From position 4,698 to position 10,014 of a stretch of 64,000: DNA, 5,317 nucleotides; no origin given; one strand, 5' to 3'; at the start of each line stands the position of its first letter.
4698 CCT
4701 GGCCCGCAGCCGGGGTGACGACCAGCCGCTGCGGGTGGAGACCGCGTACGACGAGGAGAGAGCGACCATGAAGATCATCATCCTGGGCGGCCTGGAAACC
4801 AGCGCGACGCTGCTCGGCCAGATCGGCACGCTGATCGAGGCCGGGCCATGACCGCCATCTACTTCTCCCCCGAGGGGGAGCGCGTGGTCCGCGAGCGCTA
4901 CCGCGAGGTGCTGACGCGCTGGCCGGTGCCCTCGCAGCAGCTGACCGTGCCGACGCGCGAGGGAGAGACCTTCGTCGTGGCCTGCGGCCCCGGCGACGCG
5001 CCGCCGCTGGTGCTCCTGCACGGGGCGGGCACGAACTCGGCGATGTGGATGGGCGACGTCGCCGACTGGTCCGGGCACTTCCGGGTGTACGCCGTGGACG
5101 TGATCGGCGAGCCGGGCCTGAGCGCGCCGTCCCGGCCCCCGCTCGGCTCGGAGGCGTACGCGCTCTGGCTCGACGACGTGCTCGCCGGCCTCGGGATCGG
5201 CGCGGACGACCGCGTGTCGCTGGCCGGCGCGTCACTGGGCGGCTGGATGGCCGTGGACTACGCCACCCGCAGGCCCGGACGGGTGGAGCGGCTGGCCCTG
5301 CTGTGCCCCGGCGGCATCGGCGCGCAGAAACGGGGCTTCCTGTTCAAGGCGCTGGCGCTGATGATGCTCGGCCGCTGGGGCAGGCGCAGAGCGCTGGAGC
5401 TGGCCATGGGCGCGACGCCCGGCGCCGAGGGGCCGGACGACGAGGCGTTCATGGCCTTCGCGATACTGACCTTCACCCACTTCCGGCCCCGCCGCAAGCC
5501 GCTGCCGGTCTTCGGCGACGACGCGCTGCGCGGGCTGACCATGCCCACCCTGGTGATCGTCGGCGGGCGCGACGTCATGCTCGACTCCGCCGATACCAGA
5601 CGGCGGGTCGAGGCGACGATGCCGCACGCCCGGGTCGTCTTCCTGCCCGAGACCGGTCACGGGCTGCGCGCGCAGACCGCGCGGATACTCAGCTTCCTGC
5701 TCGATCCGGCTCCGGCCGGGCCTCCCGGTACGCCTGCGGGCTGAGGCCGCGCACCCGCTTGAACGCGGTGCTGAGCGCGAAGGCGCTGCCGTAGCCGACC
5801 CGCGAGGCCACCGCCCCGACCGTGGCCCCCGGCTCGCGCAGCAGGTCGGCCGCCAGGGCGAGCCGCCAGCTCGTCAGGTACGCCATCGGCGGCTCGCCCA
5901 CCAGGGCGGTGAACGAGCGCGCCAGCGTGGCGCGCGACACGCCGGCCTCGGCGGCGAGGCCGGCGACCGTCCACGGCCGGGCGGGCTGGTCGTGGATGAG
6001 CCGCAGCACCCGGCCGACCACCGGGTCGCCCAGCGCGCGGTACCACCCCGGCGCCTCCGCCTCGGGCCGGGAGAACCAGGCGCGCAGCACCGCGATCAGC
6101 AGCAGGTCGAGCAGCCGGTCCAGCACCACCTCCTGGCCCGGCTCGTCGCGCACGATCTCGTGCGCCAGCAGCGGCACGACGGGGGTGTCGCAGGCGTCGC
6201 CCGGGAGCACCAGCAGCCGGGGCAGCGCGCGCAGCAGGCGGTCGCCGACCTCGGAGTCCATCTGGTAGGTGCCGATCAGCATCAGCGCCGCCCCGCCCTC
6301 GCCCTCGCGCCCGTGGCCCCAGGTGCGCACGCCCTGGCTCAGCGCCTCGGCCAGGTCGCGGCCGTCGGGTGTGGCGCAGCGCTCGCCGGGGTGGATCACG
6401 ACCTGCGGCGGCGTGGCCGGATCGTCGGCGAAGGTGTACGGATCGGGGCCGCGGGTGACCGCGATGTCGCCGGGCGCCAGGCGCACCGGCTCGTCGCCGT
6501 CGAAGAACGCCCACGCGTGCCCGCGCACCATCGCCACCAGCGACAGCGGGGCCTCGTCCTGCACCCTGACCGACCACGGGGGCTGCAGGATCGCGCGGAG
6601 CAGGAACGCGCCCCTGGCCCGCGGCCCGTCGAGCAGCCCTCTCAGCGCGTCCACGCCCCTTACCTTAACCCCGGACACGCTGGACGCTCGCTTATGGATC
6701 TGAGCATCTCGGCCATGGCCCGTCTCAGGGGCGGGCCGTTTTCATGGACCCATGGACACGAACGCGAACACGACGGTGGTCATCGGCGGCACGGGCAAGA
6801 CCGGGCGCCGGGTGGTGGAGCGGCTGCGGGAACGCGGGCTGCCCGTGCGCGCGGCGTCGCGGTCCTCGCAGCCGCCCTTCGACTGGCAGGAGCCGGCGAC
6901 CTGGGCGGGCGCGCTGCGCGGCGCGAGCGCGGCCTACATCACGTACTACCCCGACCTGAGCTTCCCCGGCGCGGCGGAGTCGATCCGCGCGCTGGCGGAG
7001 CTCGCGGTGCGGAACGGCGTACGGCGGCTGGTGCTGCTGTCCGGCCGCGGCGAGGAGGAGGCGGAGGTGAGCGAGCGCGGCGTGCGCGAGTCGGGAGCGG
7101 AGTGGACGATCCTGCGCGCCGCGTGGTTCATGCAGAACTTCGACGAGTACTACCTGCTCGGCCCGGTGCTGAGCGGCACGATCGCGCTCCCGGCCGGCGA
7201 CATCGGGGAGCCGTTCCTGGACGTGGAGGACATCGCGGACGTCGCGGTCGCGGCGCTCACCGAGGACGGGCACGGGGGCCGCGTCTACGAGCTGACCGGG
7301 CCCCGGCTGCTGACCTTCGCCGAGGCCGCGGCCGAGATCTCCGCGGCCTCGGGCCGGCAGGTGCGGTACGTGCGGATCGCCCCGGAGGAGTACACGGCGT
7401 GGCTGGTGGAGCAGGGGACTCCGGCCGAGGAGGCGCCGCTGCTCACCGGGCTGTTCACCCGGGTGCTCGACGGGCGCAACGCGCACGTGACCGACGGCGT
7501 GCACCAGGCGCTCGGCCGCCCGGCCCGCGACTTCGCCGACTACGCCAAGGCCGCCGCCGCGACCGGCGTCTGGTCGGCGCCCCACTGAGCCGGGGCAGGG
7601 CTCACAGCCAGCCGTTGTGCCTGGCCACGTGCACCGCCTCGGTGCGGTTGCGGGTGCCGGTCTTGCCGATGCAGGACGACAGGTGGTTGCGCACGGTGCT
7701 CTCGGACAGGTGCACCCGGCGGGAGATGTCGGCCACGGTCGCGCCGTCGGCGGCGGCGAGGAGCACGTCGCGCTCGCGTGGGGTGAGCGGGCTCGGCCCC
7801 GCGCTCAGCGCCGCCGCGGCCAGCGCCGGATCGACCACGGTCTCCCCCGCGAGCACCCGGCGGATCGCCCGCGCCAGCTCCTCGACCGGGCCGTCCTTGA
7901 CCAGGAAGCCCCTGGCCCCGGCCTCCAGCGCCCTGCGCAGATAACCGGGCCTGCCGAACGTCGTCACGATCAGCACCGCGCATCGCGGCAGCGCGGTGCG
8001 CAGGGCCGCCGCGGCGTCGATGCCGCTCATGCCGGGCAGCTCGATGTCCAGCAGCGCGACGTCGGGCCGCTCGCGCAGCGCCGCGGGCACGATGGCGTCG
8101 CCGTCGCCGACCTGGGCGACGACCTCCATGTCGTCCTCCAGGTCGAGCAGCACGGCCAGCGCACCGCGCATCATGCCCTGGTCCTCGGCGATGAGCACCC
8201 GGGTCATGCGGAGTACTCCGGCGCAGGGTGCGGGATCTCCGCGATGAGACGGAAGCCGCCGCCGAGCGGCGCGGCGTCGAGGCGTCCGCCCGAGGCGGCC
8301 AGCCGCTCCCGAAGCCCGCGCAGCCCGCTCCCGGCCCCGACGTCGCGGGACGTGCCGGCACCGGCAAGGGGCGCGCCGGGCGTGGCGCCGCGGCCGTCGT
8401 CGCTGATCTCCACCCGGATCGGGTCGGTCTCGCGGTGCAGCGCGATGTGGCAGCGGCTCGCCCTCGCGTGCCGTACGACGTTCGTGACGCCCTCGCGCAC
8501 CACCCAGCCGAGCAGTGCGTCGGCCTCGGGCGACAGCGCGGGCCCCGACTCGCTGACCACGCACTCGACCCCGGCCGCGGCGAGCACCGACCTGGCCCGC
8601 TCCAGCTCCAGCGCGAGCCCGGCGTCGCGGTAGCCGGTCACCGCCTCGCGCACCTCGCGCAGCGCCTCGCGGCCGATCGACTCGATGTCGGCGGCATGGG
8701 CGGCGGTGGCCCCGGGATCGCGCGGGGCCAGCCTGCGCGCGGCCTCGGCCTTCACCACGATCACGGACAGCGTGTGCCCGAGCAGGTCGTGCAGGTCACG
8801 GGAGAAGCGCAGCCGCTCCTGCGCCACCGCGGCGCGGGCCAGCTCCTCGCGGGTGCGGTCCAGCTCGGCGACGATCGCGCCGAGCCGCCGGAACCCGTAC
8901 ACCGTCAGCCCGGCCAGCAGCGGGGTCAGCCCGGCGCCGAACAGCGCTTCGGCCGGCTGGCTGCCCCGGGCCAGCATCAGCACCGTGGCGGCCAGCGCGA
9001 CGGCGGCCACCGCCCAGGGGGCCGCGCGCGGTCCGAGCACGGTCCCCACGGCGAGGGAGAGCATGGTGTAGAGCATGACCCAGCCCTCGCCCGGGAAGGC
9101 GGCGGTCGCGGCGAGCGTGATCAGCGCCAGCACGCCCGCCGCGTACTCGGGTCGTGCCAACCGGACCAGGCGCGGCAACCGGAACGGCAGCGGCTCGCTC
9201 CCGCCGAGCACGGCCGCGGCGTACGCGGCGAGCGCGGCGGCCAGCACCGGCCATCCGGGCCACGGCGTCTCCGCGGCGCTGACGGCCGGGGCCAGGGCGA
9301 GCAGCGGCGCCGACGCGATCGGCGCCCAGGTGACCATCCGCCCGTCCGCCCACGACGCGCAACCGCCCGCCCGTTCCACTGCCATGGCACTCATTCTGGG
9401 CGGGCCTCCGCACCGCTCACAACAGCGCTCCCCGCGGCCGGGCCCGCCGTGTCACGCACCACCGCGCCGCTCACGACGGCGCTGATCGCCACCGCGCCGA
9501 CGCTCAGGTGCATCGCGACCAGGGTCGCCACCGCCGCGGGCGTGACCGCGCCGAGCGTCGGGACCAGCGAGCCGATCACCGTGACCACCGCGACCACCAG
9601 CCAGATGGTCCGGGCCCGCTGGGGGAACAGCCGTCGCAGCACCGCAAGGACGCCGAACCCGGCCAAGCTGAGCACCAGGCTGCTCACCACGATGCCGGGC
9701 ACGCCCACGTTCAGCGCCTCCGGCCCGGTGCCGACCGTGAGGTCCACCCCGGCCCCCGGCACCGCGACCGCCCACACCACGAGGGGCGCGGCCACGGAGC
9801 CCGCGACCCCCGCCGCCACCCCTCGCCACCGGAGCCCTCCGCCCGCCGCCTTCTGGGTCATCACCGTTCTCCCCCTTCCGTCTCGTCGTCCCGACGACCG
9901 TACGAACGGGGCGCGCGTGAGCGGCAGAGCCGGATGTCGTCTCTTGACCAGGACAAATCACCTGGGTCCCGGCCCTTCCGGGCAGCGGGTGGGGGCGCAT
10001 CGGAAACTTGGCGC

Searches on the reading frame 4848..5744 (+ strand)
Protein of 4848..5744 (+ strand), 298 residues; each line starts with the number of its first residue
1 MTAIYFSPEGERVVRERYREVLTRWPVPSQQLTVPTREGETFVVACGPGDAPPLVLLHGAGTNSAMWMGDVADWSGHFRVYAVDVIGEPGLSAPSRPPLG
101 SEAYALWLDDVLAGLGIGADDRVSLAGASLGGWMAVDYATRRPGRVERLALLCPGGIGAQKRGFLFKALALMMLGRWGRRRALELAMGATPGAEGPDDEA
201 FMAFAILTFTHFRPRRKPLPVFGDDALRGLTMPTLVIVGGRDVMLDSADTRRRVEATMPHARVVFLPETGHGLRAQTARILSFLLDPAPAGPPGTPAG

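Call 9: search_protein_families(library=pfam, proteins=[window:4848-5744:+], max_evalue=0.01)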
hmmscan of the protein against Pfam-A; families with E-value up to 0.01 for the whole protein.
window:4848-5744:+ (298 aa): 5 families
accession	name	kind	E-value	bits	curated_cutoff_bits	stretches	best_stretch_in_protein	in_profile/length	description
PF12697.13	Abhydrolase_6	-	5.7e-17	63.5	26.3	1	54-272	1-205/217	Alpha/beta hydrolase family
PF00561.26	Abhydrolase_1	-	4.9e-13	49.7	25.8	1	52-154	1-102/245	alpha/beta hydrolase fold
PF12146.15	Hydrolase_4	-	2.3e-08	34.1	27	1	54-177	7-133/239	Serine aminopeptidase, S33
PF07859.19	Abhydrolase_3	-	0.00038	20.7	25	1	120-272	70-207/210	alpha/beta hydrolase fold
PF20408.4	Abhydrolase_11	-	0.00082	19.6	27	0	92-142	52-97/193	Alpha/beta hydrolase domain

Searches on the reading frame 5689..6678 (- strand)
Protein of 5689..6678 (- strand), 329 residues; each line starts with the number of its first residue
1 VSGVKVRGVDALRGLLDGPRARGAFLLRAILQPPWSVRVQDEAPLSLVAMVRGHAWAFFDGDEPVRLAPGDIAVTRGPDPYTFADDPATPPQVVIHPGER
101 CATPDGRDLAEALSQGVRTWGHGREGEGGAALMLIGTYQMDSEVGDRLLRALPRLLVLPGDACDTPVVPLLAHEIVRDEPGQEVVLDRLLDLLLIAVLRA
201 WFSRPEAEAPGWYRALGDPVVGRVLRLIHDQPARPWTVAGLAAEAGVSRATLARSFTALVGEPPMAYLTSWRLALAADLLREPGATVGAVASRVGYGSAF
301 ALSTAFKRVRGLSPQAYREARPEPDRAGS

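Call 9: search_protein_families(library=pfam, proteins=[window:5689-6678:-], max_evalue=0.01)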
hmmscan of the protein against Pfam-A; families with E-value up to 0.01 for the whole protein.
window:5689-6678:- (329 aa): 5 families
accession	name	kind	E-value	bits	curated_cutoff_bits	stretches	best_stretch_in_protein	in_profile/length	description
PF12852.13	Cupin_6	-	3e-52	177.5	26.7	1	10-202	1-182/183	Cupin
PF12833.13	HTH_18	-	6.6e-21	74.8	33.6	1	241-319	1-79/80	Helix-turn-helix domain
PF00165.29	HTH_AraC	-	9.2e-13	48.4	26.6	2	286-318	10-41/42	Bacterial regulatory helix-turn-helix proteins, AraC family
PF12840.13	HTH_20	-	3.4e-05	24.2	27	1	216-258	1-41/51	Helix-turn-helix domain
PF00440.29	TetR_N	-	0.0012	19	24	1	226-257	7-38/47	Bacterial regulatory proteins, tetR family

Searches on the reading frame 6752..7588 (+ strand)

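Call 9: search_protein_families(library=pfam, proteins=[window:6752-7588:+], max_evalue=0.01)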
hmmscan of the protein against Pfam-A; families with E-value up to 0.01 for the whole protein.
window:6752-7588:+ (278 aa): 5 families
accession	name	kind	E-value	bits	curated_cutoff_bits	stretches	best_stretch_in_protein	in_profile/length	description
PF13460.12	NAD_binding_10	-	8.7e-13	49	27.2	1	12-171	1-183/184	NAD(P)H-binding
PF05368.20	NmrA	-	5e-12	46.4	27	2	108-214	131-248/298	NmrA-like family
PF01370.27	Epimerase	-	4.4e-05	23.4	20.9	0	9-41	2-34/240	NAD dependent epimerase/dehydratase family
PF04321.23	RmlD_sub_bind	-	0.0031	17.1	27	0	107-204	132-235/287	RmlD substrate binding domain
PF02826.25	2-Hacid_dh_C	-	0.008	16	25.1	0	5-42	35-72/178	D-isomer specific 2-hydroxyacid dehydrogenase, NAD binding domain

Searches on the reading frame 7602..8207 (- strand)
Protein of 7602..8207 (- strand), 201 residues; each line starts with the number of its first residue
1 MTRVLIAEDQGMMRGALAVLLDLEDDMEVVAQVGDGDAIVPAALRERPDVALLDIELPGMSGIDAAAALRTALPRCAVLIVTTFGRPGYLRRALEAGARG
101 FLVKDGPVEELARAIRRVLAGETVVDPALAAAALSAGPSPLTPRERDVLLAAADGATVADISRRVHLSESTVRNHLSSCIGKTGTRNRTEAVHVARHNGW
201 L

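Call 9: search_protein_families(library=pfam, proteins=[window:7602-8207:-], max_evalue=0.01)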
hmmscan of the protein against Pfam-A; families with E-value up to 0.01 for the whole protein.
window:7602-8207:- (201 aa): 14 families
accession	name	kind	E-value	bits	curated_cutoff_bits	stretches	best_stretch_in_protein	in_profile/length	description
PF00072.30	Response_reg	-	8.3e-22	77.9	30.2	1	4-116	1-111/111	Response regulator receiver domain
PF00196.25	GerE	-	1.1e-14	54.2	23.5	1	140-195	2-57/57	Bacterial regulatory proteins, luxR family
PF08281.18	Sigma70_r4_2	-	6.4e-07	29.4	25.7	1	141-177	11-48/54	Sigma-70, region 4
PF13384.12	HTH_23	-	1.4e-05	25.2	24.6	1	148-175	10-37/50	Homeodomain-like domain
PF13518.12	HTH_28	-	0.0001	22.7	25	1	148-176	5-33/52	Helix-turn-helix domain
PF04545.22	Sigma70_r4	-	0.0001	22.2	24.1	1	141-180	5-45/50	Sigma-70, region 4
PF09339.16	HTH_IclR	-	0.00025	21.2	22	1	149-177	11-40/52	IclR helix-turn-helix domain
PF13412.12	HTH_24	-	0.00051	20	21.9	1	150-177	12-39/48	Winged helix-turn-helix DNA-binding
PF12840.13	HTH_20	-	0.00069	20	27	1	150-176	13-39/51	Helix-turn-helix domain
PF13542.12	HTH_Tnp_ISL3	-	0.00083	19.2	27.4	1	145-174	17-45/51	Helix-turn-helix domain of transposase family ISL3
PF14493.12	HTH_40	-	0.0015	19.2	27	1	154-182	11-39/89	Helix-turn-helix domain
PF01022.26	HTH_5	-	0.0024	18.2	22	1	156-177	16-37/47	Bacterial regulatory protein, arsR family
PF13551.12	HTH_29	-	0.0033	17.9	28.1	1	148-176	4-33/64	Winged helix-turn helix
PF13404.12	HTH_AsnC-type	-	0.0079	16.4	27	0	156-173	18-35/42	AsnC-type helix-turn-helix domain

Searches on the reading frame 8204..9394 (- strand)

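Call 9: search_protein_families(library=pfam, proteins=[window:8204-9394:-], max_evalue=0.01)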
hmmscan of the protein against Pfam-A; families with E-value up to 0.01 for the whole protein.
window:8204-9394:- (396 aa): 4 families
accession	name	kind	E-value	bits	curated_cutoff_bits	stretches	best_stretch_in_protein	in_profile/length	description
PF07730.19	HisKA_3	-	1.2e-18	67.8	24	1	193-259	1-67/68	Histidine kinase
PF02518.31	HATPase_c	-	1e-08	36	26.4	1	295-389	6-109/111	Histidine kinase-, DNA gyrase B-, and HSP90-like ATPase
PF13581.12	HATPase_c_2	-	2.4e-05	24.8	27.4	1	288-347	25-88/127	Histidine kinase-like ATPase domain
PF13185.12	GAF_2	-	0.0023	18.6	28.6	1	234-326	1-88/136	GAF domain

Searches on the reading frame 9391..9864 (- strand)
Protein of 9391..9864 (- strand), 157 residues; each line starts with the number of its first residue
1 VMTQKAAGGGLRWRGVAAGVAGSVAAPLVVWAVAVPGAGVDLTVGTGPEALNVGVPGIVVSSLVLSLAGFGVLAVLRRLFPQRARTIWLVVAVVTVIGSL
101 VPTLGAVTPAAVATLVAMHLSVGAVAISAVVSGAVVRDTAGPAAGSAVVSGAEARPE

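Call 9: search_protein_families(library=pfam, proteins=[window:9391-9864:-], max_evalue=0.01)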
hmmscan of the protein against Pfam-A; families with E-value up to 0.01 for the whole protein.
window:9391-9864:- (157 aa): 1 family
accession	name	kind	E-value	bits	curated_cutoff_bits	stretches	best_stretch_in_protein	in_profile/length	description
PF19545.4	DUF6069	-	4.9e-23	82.1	27.2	1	12-131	6-124/129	Family of unknown function (DUF6069)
